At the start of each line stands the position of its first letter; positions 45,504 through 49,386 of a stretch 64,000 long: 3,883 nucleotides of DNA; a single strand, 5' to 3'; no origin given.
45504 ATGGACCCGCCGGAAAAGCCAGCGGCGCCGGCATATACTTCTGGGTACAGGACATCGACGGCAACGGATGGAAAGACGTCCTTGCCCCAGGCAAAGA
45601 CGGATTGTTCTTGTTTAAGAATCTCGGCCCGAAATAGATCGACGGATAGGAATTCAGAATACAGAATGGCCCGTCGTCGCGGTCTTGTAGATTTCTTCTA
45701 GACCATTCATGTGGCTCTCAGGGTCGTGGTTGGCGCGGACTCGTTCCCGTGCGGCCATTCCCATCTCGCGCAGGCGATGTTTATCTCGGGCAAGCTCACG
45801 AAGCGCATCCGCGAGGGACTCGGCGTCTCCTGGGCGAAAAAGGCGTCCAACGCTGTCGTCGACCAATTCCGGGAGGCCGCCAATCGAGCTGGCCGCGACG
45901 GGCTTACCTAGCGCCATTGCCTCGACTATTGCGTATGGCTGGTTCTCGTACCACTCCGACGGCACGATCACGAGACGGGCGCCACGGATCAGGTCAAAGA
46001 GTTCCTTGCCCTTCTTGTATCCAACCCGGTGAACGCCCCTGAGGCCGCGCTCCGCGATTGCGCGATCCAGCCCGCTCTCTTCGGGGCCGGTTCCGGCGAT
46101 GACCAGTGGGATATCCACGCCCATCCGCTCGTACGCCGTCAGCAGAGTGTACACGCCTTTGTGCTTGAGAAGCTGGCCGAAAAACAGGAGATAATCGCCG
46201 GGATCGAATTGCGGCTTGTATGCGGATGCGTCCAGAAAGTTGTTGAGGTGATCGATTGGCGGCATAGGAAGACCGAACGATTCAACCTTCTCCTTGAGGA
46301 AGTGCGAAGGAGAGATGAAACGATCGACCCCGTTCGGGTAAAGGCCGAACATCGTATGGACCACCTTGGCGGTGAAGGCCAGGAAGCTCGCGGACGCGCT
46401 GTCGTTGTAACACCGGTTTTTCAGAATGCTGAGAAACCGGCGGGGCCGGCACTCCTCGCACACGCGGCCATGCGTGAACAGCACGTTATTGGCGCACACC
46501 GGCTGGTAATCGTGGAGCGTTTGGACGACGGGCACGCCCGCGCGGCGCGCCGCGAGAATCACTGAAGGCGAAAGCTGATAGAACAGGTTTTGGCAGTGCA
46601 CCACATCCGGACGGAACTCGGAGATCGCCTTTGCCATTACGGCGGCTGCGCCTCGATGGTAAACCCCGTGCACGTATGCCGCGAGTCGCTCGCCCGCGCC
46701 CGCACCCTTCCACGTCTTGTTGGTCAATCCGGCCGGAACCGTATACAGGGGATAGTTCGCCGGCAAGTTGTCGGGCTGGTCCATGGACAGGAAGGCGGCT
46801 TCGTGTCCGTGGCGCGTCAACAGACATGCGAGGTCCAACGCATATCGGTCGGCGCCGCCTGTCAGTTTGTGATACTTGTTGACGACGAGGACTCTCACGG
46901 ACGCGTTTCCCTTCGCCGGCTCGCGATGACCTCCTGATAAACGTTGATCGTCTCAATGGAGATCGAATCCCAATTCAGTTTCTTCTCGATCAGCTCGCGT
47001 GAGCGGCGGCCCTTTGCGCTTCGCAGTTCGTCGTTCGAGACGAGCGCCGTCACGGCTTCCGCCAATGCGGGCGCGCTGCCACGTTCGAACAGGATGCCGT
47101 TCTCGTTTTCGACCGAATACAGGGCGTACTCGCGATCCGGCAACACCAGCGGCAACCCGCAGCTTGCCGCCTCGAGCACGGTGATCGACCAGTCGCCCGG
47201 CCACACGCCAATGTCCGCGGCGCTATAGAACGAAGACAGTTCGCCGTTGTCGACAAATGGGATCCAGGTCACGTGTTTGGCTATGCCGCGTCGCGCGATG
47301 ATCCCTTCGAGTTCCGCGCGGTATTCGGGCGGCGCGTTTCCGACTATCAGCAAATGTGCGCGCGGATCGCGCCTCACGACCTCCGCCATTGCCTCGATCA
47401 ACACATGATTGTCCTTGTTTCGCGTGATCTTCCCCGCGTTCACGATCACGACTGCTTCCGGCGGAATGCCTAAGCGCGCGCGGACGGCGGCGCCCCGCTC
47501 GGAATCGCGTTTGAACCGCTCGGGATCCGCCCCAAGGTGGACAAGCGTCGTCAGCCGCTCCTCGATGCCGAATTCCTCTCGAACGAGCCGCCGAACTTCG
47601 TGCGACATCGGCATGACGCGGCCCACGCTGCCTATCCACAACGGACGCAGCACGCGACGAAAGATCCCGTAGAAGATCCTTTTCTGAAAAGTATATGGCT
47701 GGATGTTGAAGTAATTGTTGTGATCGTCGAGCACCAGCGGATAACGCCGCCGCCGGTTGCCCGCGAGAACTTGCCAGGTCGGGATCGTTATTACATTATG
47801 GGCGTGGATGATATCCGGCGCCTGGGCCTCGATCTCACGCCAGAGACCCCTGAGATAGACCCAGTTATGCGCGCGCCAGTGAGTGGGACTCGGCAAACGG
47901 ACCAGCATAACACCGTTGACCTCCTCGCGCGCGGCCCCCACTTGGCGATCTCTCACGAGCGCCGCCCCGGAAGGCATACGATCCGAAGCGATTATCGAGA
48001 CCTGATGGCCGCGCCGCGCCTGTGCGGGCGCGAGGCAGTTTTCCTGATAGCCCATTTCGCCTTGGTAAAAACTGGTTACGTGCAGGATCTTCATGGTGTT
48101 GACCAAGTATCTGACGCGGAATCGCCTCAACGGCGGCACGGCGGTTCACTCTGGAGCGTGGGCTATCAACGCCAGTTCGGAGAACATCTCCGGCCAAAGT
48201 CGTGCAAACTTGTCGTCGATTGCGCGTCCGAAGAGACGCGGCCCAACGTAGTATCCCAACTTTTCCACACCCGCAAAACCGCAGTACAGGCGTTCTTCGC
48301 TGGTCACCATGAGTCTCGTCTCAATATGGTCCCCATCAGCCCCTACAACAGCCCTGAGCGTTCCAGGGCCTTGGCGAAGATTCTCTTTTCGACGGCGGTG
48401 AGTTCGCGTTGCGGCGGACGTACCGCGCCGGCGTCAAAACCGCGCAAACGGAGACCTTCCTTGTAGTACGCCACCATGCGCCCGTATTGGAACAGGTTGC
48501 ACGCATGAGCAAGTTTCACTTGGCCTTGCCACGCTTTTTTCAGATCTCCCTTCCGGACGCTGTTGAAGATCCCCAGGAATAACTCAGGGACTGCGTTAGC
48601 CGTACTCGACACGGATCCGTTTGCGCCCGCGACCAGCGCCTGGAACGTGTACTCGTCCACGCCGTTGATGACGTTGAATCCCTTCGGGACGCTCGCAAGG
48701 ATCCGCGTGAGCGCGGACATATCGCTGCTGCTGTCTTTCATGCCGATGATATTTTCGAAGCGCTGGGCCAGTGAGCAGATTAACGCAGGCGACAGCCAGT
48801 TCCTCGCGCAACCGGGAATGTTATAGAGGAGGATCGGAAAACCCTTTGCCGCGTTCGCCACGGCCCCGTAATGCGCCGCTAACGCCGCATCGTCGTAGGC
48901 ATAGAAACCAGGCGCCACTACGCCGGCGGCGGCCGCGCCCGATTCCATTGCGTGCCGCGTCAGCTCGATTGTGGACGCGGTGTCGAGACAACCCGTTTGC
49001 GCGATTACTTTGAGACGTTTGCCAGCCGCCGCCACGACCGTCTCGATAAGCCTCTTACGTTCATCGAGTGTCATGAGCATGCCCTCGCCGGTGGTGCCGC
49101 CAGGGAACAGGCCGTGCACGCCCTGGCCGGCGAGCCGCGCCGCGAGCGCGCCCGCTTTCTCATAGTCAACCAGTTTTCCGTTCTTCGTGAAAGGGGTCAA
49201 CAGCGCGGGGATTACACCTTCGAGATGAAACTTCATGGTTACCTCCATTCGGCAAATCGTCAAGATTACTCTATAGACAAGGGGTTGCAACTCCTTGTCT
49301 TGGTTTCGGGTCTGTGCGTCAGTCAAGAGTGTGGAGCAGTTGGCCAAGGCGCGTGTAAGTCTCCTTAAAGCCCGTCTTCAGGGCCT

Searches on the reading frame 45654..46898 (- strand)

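Call 34: search_protein_families(library=pfam, proteins=[window:45654-46898:-], max_evalue=0.00001)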
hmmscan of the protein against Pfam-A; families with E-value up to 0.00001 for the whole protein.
window:45654-46898:- (414 aa): 5 families
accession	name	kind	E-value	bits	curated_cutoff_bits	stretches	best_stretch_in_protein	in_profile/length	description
PF00534.26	Glycos_transf_1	-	5.1e-30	104.7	26.4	1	234-386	15-172/172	Glycosyl transferases group 1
PF13692.12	Glyco_trans_1_4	-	6.6e-27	94.9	27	1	236-372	3-142/142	Glycosyl transferases group 1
PF13439.12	Glyco_transf_4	-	3.7e-18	66.6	28.5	1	14-224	2-168/170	Glycosyltransferase Family 4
PF13579.12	Glyco_trans_4_4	-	2.2e-15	57.8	29.7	1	14-157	1-103/158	Glycosyl transferase 4-like domain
PF13524.12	Glyco_trans_1_2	-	4.3e-09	36.9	25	1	261-398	13-140/144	Glycosyl transferase-like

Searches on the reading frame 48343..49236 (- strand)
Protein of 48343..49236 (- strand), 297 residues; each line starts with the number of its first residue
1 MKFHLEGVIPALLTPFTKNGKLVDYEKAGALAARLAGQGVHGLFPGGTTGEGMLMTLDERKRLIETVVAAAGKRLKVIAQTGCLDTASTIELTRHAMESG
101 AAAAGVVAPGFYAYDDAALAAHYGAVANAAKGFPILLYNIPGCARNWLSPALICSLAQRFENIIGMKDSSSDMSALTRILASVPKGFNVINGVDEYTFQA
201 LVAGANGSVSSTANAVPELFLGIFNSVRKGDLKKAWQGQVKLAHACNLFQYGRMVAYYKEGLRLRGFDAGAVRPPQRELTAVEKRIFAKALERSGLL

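Call 11: search_protein_families(library=pfam, proteins=[window:48343-49236:-])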
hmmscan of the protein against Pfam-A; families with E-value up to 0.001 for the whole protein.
window:48343-49236:- (297 aa): 1 family
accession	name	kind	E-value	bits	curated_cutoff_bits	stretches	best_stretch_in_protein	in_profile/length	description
PF00701.28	DHDPS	-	5e-59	199.8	22.1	1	5-292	2-287/289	Dihydrodipicolinate synthetase family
